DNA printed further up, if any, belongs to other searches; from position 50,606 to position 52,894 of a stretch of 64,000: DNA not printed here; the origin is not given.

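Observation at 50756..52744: Full-length heavy-metal P-type ATPase homolog with every catalytic motif degenerate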

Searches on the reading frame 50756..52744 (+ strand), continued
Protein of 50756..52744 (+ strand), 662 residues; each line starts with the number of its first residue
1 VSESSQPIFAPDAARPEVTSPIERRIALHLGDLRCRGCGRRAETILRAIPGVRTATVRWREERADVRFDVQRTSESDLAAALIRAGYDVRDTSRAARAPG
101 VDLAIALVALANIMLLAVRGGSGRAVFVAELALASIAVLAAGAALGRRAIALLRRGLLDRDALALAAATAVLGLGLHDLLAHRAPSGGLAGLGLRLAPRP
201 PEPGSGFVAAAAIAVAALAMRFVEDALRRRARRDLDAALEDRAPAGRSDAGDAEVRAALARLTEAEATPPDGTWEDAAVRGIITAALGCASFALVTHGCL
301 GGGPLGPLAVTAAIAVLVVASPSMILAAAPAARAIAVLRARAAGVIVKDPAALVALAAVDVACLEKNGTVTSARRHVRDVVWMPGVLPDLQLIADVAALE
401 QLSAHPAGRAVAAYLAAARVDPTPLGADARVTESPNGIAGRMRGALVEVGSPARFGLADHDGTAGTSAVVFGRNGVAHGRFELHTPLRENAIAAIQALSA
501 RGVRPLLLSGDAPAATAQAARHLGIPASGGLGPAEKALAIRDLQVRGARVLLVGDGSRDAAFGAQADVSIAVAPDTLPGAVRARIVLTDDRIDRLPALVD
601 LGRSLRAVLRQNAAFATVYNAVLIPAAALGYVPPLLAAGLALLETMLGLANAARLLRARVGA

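Call 6: find_homologous_proteins(query=window:50756-52741:+, max_evalue=0.00001)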
Query window:50756-52741:+ (662 aa): 118 proteins with E <= 0.00001 among 8000 candidates.
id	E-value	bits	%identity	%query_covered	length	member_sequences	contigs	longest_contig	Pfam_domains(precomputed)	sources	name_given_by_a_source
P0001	0.0e+0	1218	100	92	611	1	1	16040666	PF00702.33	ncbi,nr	ncbi:Lead, cadmium, zinc and mercury transporting ATPase [Minicystis rosea]|nr:Lead, cadmium, zinc a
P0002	1.2e-286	970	74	96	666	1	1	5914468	PF00403.33,PF00702.33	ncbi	ncbi:MAG: HAD-IC family P-type ATPase [Minicystis sp.]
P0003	2.2e-244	831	68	98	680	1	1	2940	PF00403.33,PF00702.33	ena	-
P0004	2.8e-195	669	63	91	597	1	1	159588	PF00702.33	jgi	jgi:cation transport ATPase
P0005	2.7e-165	570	65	56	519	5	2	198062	PF00403.33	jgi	jgi:Cu2+-exporting ATPase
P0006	7.0e-160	552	62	60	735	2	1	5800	PF00403.33,PF00702.33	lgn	-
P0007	2.6e-128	447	67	23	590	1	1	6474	PF00403.33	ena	-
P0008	5.0e-111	390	64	25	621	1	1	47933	PF00403.33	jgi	jgi:cation transport ATPase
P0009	2.5e-106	375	57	33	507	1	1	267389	-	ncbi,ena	-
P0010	1.9e-105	372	66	18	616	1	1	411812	PF00403.33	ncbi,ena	-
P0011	3.1e-99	351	48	25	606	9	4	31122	PF00403.33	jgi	-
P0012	1.9e-96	342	59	27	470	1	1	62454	-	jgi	jgi:cation transport ATPase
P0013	2.6e-96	342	52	55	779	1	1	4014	PF00403.33,PF00702.33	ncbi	-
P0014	1.5e-80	290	42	61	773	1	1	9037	PF00403.33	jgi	jgi:P-type E1-E2 ATPase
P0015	1.6e-79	286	39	38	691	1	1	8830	PF00403.33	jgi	jgi:cation transport ATPase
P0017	2.9e-36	143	35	52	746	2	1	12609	PF00403.33,PF00702.33,PF00122.26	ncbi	-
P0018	1.2e-31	128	37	60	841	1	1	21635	PF00403.33,PF12156.15,PF00702.33,PF00122.26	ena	-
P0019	1.9e-28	118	33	53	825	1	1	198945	PF00403.33,PF00702.33,PF08282.19,PF00122.26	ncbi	-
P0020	6.8e-28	116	32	60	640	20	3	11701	PF00702.33,PF00122.26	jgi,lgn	-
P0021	3.4e-27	114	33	48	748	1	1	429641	PF00403.33,PF00702.33,PF00122.26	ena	-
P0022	3.7e-27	113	30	52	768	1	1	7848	PF00403.33,PF00702.33,PF08282.19,PF00122.26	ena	-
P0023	6.3e-25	106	32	51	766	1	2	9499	PF00403.33,PF00702.33,PF00122.26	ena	-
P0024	5.8e-24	103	36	53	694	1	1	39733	PF00702.33,PF00122.26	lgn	-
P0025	1.3e-23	102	32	55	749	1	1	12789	PF00403.33,PF00702.33,PF08282.19,PF00122.26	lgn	-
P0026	5.7e-23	100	31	57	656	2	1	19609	PF00702.33,PF00122.26,PF12710.14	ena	-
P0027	8.6e-23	99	32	21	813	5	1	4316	PF00403.33,PF00702.33,PF00122.26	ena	-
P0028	1.1e-22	99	31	48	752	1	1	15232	PF00403.33,PF00702.33,PF00122.26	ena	-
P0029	1.5e-22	98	33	54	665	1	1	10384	PF00702.33,PF00122.26,PF12710.14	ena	-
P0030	1.6e-22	98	35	56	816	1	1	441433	PF00403.33,PF00702.33,PF08282.19,PF00122.26,PF12710.14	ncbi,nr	ncbi:MAG: copper-translocating P-type ATPase [Rhodobacteraceae bacterium]|nr:copper-translocating P-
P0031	1.6e-22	98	31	62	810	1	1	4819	PF00403.33,PF12156.15,PF00702.33,PF00122.26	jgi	jgi:Cu2+-exporting ATPase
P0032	2.8e-22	97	-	-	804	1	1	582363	PF00403.33,PF00702.33,PF00122.26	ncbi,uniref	ncbi:heavy metal translocating P-type ATPase [Nocardia halotolerans]|uniref:Heavy metal translocatin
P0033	3.7e-22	97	34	57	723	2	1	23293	PF00403.33,PF00702.33,PF00122.26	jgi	jgi:Cu2+-exporting ATPase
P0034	6.0e-22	96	32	61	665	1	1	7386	PF00702.33,PF00122.26,PF12710.14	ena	-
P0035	6.2e-22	96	32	61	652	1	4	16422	PF00702.33,PF00122.26,PF12710.14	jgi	-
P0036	9.6e-22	96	35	53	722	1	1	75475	PF00403.33,PF00702.33,PF00122.26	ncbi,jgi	jgi:Cu+-exporting ATPase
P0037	2.8e-21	94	34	52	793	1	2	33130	PF00403.33,PF00702.33,PF00122.26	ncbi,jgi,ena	-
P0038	3.0e-21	94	35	55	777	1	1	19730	PF00403.33,PF00702.33,PF00122.26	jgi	jgi:P-type Cu+ transporter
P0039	3.2e-21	94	31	56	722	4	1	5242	PF00403.33,PF00702.33,PF00122.26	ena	-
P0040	1.0e-20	92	29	53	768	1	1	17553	PF00403.33,PF00702.33,PF08282.19,PF00122.26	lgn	-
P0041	4.6e-20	90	35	53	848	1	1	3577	PF00403.33,PF00702.33,PF00122.26,PF12710.14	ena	-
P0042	5.6e-20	90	29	52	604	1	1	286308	PF00702.33,PF00122.26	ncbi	-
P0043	6.2e-20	90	32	49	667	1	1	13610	PF00702.33,PF00122.26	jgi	jgi:Cu+-exporting ATPase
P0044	4.4e-19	87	34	56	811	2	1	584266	PF00403.33,PF00702.33,PF08282.19,PF00122.26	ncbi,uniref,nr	ncbi:heavy metal translocating P-type ATPase [Rhodovulum marinum]|uniref:Cu+-exporting ATPase n=1 Ta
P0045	4.4e-19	87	34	51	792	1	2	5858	PF01814.29,PF00702.33,PF00122.26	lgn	-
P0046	4.6e-19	87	33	55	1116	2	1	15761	PF00702.33,PF01145.32,PF00122.26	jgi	jgi:Cu+-exporting ATPase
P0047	2.8e-18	84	31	52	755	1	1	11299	PF00403.33,PF00702.33,PF00122.26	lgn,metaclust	metaclust:status=active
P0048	3.4e-18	84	33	69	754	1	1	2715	PF00403.33,PF00702.33,PF00122.26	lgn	-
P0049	4.8e-18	83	33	52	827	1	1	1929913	PF00403.33,PF00702.33,PF00122.26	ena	-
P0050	5.8e-18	83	30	51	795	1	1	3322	PF00403.33,PF00702.33,PF00122.26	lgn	-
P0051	9.5e-18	82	34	55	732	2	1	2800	PF00403.33,PF00702.33,PF00122.26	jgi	jgi:Cu2+-exporting ATPase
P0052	7.0e-17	79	33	52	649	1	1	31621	PF00702.33,PF00122.26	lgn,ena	-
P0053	7.4e-17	79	39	21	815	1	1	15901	PF00403.33,PF12156.15,PF00702.33,PF00122.26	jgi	jgi:P-type Cu2+ transporter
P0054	9.0e-17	79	31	57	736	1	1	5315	PF00403.33,PF00702.33,PF00122.26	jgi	jgi:P-type Cu2+ transporter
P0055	1.6e-16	78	36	40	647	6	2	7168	PF00702.33,PF00122.26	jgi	-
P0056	2.0e-16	78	32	51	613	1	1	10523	PF00702.33,PF00122.26,PF12710.14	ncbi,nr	ncbi:MAG TPA: heavy metal translocating P-type ATPase [Conexibacter sp.]|nr:heavy metal translocatin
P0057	5.1e-16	77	34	41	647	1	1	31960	PF00702.33,PF00122.26,PF12710.14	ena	-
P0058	8.9e-16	76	33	51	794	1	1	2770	PF01814.29,PF00702.33,PF00122.26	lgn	-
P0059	1.1e-15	76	34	52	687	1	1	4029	PF00702.33,PF00122.26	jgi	jgi:Cu2+-exporting ATPase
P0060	1.2e-15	75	32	51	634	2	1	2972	PF00702.33,PF00122.26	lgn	-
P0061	3.7e-15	74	40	28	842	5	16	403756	PF00403.33,PF00702.33,PF00122.26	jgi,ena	-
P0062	5.0e-15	73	31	52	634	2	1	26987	PF00702.33,PF00122.26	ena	-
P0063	7.1e-15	73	31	52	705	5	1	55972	PF00403.33,PF00702.33,PF00122.26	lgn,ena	-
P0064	2.4e-14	71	31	52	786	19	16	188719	PF01814.29,PF00702.33,PF00122.26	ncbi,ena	-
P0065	4.5e-14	70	34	52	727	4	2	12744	PF00403.33,PF00702.33,PF00122.26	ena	-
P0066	5.1e-14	70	32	54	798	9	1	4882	PF00403.33,PF00702.33,PF08282.19,PF00122.26,PF12710.14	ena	-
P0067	6.2e-14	70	31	52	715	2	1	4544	PF01814.29,PF00702.33,PF00122.26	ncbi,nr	ncbi:MAG: heavy metal translocating P-type ATPase, partial [Myxococcales bacterium]|nr:heavy metal t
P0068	7.7e-14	69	33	50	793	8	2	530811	PF00403.33,PF00702.33,PF00122.26,PF12710.14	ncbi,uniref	ncbi:MAG: heavy metal translocating P-type ATPase [Tateyamaria sp.]|uniref:heavy metal translocating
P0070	9.6e-14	69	39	27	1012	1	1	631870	PF00403.33,PF00702.33,PF00122.26,PF12710.14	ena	-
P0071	1.0e-13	69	37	17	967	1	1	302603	PF00403.33,PF00702.33,PF00122.26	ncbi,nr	ncbi:hypothetical protein FOA52_005756 [Chlamydomonas sp. UWO 241]|nr:hypothetical protein FOA52_005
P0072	1.1e-13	69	32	52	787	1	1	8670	PF01814.29,PF00702.33,PF00122.26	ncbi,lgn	-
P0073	1.1e-13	69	32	49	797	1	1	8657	PF00403.33,PF00702.33,PF08282.19,PF00122.26,PF12710.14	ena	-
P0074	1.4e-13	69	31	51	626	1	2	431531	PF00702.33,PF00122.26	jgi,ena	-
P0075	1.7e-13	68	37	53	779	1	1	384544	PF01814.29,PF00702.33,PF00122.26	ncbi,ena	-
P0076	2.0e-13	68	33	49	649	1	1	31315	PF00702.33,PF00122.26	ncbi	ncbi:MAG: heavy metal translocating P-type ATPase [Solirubrobacterales bacterium]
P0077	2.3e-13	68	31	51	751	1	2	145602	PF01814.29,PF00702.33,PF00122.26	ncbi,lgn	-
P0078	2.7e-13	68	31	57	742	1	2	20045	PF00403.33,PF00702.33,PF00122.26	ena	-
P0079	4.0e-13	67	32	52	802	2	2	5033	PF01814.29,PF00702.33,PF00122.26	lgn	-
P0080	4.5e-13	67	34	45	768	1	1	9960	PF01814.29,PF00702.33,PF00122.26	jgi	jgi:heavy metal translocating P-type ATPase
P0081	5.4e-13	67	42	14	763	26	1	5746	PF01814.29,PF00702.33,PF00122.26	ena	-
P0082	9.1e-13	66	33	53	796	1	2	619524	PF00403.33,PF00702.33,PF00122.26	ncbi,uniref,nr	ncbi:copper-translocating P-type ATPase [uncultured Tateyamaria sp.]|uniref:heavy metal translocatin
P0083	1.1e-12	66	32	52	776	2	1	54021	PF01814.29,PF00702.33,PF00122.26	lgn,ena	-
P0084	1.6e-12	65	32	48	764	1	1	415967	PF01814.29,PF00702.33,PF00122.26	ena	-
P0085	1.7e-12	65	31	60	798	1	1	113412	PF00403.33,PF00702.33,PF00122.26,PF12710.14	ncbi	ncbi:MAG: heavy metal translocating P-type ATPase [Pseudomonadota bacterium]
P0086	3.3e-12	64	33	56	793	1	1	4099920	PF00403.33,PF00702.33,PF00122.26,PF12710.14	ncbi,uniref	ncbi:heavy metal translocating P-type ATPase [Tateyamaria armeniaca]|uniref:Heavy metal translocatin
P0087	3.6e-12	64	31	50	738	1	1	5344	PF00702.33,PF00122.26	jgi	jgi:Cu2+-exporting ATPase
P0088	4.4e-12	64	34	59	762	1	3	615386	PF01814.29,PF00702.33,PF00122.26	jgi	jgi:heavy metal translocating P-type ATPase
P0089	5.9e-12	63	33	44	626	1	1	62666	PF00702.33,PF00122.26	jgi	jgi:heavy metal translocating P-type ATPase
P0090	6.7e-12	63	35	52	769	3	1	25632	PF01814.29,PF00702.33,PF00122.26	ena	-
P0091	8.7e-12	63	30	48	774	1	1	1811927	PF01814.29,PF00702.33,PF00122.26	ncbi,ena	-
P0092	1.2e-11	62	34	53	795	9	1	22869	PF00403.33,PF00702.33,PF00122.26,PF12710.14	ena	-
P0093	1.9e-11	62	34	51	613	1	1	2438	PF00702.33,PF00122.26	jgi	-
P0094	2.3e-11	61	35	50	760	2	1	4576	PF01814.29,PF00702.33,PF00122.26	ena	-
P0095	3.1e-11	61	34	52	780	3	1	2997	PF01814.29,PF00702.33,PF00122.26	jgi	jgi:heavy metal translocating P-type ATPase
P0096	4.6e-11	60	31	51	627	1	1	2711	PF00702.33,PF00122.26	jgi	jgi:Cd2+/Zn2+-exporting ATPase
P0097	6.6e-11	60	36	15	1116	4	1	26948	PF00702.33,PF01145.32,PF00122.26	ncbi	ncbi:MAG: cation-translocating P-type ATPase family protein [Isosphaeraceae bacterium]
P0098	8.7e-11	59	32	37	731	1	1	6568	PF00403.33,PF00702.33,PF00122.26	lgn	-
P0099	1.5e-10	59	29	51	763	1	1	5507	PF01814.29,PF00702.33,PF00122.26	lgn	-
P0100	2.1e-10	58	31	51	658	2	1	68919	PF00702.33,PF00122.26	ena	-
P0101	2.4e-10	58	32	51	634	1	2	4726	PF00702.33,PF00122.26,PF12710.14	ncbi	-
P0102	4.5e-10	57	32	53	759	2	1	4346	PF01814.29,PF00702.33,PF00122.26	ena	-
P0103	1.1e-9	56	32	51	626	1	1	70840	PF00702.33,PF00122.26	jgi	jgi:heavy metal translocating P-type ATPase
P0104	1.3e-9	55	40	13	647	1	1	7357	PF00702.33,PF00122.26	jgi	jgi:heavy metal translocating P-type ATPase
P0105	1.7e-9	55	32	51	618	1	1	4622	PF00702.33,PF00122.26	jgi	-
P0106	6.2e-9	53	31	51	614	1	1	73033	PF00702.33,PF00122.26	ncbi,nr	ncbi:MAG: heavy metal translocating P-type ATPase [Actinobacteria bacterium]|nr:heavy metal transloc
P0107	6.4e-9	53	30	52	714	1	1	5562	PF00403.33,PF00702.33,PF00122.26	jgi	jgi:Zn2+/Cd2+-exporting ATPase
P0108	1.2e-8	52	31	52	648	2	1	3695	PF00702.33,PF00122.26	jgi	jgi:Zn2+/Cd2+-exporting ATPase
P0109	1.6e-8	52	32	51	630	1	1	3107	PF00702.33,PF00122.26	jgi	-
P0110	2.6e-8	51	28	49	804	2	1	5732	PF12156.15,PF00702.33,PF00122.26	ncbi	-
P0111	2.9e-8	51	34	49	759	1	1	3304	PF01814.29,PF00702.33,PF00122.26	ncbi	-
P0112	6.4e-8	50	29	52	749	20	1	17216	PF00403.33,PF00702.33,PF00122.26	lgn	-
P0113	9.5e-8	49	33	49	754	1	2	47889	PF01814.29,PF00702.33,PF00122.26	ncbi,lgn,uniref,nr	ncbi:P-type E1-E2 ATPase/heavy metal translocating P-type ATPase [Humitalea rosea]|uniref:P-type Zn(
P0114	1.4e-7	49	33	52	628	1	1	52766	PF00702.33,PF00122.26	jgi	jgi:heavy metal translocating P-type ATPase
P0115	2.3e-7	48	30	51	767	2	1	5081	PF01814.29,PF00702.33,PF00122.26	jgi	jgi:heavy metal translocating P-type ATPase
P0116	3.4e-7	47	30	42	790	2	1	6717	PF01814.29,PF00702.33,PF00122.26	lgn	-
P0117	5.1e-7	47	31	51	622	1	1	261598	PF00702.33,PF00122.26,PF12710.14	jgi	jgi:heavy metal translocating P-type ATPase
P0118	1.7e-6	45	32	58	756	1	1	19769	PF01814.29,PF00702.33,PF00122.26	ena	-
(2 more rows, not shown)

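Call 10: find_encoding_contigs(protein=P0002, flank=10000, max_places=2)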
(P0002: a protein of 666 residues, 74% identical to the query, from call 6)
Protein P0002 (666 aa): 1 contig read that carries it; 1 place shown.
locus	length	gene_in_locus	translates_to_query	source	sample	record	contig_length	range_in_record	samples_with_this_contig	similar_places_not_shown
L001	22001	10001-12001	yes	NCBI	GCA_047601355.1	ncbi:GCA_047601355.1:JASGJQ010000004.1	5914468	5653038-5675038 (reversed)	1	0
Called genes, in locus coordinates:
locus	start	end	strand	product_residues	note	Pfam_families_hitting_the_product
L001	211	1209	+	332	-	PF01073:3Beta_HSD, PF01370:Epimerase, PF04321:RmlD_sub_bind, PF05368:NmrA, PF13460:NAD_binding_10, PF07993:NAD_binding_4, PF16363:GDP_Man_Dehyd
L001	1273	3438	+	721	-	-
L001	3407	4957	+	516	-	-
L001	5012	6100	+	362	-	PF03781:FGE-sulfatase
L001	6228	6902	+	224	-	PF00702:Hydrolase, PF12710:HAD (weak), PF13419:HAD_2, PF13242:Hydrolase_like (weak)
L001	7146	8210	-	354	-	PF12784:PDDEXK_2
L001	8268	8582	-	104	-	PF00462:Glutaredoxin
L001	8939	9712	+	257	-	-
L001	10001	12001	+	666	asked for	PF00403:HMA (weak), PF00702:Hydrolase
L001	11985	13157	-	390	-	PF02518:HATPase_c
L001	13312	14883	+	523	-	-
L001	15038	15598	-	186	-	-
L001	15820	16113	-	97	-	-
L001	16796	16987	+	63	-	-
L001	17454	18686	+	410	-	PF10463:Peptidase_U49 (faint)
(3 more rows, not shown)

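Call 11: find_encoding_contigs(protein=P0004, flank=10000, max_places=2)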
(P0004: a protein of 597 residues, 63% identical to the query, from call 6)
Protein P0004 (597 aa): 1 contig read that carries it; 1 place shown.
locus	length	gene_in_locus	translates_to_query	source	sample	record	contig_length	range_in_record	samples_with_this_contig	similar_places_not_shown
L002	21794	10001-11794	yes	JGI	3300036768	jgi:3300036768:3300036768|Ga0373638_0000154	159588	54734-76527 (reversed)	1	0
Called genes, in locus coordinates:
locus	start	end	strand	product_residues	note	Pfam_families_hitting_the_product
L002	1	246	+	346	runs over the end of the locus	PF01073:3Beta_HSD, PF01370:Epimerase, PF04321:RmlD_sub_bind, PF05368:NmrA (weak), PF13460:NAD_binding_10, PF07993:NAD_binding_4, PF16363:GDP_Man_Dehyd (weak)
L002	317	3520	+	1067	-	-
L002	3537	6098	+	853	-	-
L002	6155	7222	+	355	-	PF03781:FGE-sulfatase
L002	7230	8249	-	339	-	PF12784:PDDEXK_2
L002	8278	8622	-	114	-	PF00462:Glutaredoxin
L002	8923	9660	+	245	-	-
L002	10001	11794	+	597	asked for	PF00702:Hydrolase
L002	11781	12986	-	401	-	PF00512:HisKA (weak), PF02518:HATPase_c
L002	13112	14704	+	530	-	-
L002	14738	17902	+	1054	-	-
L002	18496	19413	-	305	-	PF00126:HTH_1, PF03466:LysR_substrate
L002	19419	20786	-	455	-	PF02012:BNR (faint), PF15902:Sortilin-Vps10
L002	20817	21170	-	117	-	-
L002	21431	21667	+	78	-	-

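Call 12: find_encoding_contigs(protein=P0010, flank=10000, max_places=2)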
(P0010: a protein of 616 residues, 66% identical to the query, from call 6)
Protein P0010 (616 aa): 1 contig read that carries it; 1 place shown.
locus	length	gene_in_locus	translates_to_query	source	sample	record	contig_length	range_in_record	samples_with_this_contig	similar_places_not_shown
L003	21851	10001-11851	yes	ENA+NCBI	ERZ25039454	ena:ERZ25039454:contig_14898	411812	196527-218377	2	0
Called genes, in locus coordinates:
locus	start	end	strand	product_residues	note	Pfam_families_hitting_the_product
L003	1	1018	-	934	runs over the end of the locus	PF00069:Pkinase, PF07714:PK_Tyr_Ser-Thr, PF00069:Pkinase (weak), PF20703:nSTAND1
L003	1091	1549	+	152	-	-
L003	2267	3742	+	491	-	PF09937:DUF2169, PF00805:Pentapeptide, PF13576:Pentapeptide_3 (faint), PF00805:Pentapeptide, PF13599:Pentapeptide_4 (weak), PF00805:Pentapeptide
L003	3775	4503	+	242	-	-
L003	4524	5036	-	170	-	-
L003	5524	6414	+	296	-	-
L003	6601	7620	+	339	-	PF03781:FGE-sulfatase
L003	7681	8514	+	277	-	-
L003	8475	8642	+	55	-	-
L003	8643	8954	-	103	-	PF00462:Glutaredoxin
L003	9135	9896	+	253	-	-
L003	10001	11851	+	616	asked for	PF00403:HMA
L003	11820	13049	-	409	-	PF00512:HisKA, PF02518:HATPase_c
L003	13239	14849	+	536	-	-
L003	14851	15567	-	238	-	PF00977:His_biosynth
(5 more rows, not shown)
